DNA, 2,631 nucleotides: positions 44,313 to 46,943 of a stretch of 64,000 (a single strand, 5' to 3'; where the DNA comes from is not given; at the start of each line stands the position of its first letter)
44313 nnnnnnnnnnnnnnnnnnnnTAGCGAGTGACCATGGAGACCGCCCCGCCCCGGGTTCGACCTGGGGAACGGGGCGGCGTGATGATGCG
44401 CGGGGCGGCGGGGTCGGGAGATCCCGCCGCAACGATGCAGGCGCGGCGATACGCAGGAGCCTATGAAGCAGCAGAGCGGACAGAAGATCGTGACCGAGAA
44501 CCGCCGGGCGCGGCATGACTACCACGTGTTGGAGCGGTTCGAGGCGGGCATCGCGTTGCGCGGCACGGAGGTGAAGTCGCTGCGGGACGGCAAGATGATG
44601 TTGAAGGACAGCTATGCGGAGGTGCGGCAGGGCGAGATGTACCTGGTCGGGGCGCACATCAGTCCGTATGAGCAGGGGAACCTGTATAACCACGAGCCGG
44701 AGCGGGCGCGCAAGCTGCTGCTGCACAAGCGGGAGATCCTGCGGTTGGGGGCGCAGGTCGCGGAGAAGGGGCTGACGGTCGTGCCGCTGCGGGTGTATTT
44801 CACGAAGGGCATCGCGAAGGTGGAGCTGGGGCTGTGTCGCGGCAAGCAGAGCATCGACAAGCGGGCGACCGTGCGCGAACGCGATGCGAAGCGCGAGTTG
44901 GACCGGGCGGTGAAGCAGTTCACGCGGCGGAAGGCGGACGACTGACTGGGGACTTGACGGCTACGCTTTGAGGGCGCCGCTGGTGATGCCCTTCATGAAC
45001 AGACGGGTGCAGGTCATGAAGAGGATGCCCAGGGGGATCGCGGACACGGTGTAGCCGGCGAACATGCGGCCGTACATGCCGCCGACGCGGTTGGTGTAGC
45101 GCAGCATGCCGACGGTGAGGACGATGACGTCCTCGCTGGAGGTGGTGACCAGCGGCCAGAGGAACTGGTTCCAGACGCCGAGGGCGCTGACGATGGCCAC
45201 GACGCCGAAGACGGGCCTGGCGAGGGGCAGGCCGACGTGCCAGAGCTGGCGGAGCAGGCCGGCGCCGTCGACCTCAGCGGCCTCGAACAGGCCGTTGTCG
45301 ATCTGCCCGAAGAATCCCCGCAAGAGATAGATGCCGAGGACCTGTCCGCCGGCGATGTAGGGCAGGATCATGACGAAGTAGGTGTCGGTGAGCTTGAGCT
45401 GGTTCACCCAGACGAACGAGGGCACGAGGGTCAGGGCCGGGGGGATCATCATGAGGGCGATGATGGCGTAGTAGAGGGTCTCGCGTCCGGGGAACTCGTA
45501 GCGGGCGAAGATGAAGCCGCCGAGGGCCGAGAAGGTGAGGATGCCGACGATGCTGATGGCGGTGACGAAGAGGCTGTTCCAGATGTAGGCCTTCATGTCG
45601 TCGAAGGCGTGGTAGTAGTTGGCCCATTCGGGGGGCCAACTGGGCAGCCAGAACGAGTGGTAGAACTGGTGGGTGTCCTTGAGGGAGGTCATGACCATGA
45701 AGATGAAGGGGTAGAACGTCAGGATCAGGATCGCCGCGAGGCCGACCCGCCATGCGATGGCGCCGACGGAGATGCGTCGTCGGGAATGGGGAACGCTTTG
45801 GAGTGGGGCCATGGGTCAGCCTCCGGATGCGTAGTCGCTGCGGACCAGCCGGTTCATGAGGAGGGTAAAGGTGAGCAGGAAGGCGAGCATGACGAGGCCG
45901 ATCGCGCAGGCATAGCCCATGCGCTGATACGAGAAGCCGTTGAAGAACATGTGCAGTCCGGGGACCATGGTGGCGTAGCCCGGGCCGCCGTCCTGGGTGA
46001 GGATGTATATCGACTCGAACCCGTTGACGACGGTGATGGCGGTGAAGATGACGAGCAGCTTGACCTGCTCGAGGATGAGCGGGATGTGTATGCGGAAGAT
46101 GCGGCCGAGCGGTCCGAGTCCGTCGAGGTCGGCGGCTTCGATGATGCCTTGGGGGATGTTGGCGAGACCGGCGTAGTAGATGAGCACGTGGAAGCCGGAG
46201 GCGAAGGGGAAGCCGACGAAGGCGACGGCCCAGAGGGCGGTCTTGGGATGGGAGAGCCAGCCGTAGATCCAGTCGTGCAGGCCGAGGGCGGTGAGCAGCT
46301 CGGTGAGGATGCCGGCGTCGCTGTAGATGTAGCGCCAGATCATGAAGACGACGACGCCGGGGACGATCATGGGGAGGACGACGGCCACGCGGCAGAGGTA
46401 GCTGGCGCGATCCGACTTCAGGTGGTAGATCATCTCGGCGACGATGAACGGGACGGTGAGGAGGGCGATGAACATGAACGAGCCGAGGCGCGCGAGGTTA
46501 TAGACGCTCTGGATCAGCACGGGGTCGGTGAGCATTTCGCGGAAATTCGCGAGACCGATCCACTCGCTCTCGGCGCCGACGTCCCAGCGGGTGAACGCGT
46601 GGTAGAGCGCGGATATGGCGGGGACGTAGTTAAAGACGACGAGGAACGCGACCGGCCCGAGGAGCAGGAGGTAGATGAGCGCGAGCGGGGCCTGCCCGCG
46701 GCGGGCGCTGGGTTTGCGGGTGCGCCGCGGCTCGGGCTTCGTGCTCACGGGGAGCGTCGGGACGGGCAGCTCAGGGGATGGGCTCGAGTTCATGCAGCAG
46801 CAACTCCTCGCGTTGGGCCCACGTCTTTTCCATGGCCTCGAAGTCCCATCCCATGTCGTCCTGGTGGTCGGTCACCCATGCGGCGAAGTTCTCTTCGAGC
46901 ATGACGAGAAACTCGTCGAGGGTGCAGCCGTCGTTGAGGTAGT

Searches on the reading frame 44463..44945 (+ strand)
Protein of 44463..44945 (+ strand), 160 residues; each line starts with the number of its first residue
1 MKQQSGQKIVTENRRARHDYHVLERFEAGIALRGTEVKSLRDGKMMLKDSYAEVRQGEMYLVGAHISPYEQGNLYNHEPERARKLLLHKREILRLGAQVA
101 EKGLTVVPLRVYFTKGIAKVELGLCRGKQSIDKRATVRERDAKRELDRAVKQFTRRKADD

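Call 46: search_protein_families(library=pfam, proteins=[window:44463-44945:+], max_evalue=1)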
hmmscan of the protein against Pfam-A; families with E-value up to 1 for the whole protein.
window:44463-44945:+ (160 aa): 1 family
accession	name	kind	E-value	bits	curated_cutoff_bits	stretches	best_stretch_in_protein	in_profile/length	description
PF01668.23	SmpB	-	3.4e-61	205.8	27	1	11-152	2-143/143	SmpB protein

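Call 73: find_homologous_proteins(query=window:44463-44942:+, max_evalue=1e-20)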
Query window:44463-44942:+ (160 aa): 7992 proteins with E <= 1e-20 among 8000 candidates; the best 120 are listed.
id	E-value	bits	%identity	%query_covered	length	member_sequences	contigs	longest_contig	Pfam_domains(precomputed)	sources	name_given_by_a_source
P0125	2.6e-97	341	100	100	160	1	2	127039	PF01668.24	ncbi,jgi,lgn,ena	-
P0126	3.6e-95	334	98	100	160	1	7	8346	PF01668.24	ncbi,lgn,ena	-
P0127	5.6e-95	333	98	100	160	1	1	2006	PF01668.24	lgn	-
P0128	9.3e-95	332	97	100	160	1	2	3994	PF01668.24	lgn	-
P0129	3.6e-71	256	77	94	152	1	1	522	PF01668.24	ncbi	-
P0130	5.1e-71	255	74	94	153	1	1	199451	PF01668.24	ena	-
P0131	6.8e-71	255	78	94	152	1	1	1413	PF01668.24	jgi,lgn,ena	-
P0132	1.8e-70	254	75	94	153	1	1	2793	PF01668.24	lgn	-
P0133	2.4e-70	253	75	94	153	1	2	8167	PF01668.24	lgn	-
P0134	2.8e-70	253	76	94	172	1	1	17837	PF01668.24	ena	-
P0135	3.0e-70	253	78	93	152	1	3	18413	PF01668.24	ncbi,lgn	-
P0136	8.6e-69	248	72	94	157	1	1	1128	PF01668.24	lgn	-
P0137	9.8e-69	248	76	91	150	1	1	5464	PF01668.24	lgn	-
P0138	1.5e-68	247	73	93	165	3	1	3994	PF01668.24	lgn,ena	-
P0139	2.6e-68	247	73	95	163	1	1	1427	PF01668.24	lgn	-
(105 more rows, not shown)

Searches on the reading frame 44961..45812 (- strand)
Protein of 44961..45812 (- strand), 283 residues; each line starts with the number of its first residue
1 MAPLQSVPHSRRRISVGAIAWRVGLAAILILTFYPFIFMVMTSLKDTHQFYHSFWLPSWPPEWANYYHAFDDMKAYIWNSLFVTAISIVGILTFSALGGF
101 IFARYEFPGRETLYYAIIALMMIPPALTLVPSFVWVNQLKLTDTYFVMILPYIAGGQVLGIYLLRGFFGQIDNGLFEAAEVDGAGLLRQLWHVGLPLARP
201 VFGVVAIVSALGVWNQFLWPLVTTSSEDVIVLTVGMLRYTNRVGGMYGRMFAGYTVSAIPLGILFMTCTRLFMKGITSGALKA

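Call 46: search_protein_families(library=pfam, proteins=[window:44961-45812:-], max_evalue=1)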
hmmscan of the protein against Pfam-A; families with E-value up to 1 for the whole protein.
window:44961-45812:- (283 aa): 1 family
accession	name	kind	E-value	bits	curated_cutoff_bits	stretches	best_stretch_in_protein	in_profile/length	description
PF00528.27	BPD_transp_1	-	2.6e-12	47.3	26.4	1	97-273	3-179/184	Binding-protein-dependent transport system inner membrane component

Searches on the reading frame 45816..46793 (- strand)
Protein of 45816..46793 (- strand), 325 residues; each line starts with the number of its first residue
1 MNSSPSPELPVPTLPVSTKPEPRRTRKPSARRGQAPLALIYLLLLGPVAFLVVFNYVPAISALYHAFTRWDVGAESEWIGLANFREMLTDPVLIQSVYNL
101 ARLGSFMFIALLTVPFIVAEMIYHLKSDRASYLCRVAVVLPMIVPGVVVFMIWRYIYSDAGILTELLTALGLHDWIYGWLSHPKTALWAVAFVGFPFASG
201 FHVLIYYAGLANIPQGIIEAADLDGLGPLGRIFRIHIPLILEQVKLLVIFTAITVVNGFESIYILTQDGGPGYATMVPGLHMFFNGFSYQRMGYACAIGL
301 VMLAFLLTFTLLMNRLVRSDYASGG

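Call 46: search_protein_families(library=pfam, proteins=[window:45816-46793:-], max_evalue=1)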
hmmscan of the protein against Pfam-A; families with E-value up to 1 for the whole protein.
window:45816-46793:- (325 aa): 1 family
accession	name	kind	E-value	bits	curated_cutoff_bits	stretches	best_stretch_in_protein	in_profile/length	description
PF00528.27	BPD_transp_1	-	8.1e-14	52.2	26.4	1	126-318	12-180/184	Binding-protein-dependent transport system inner membrane component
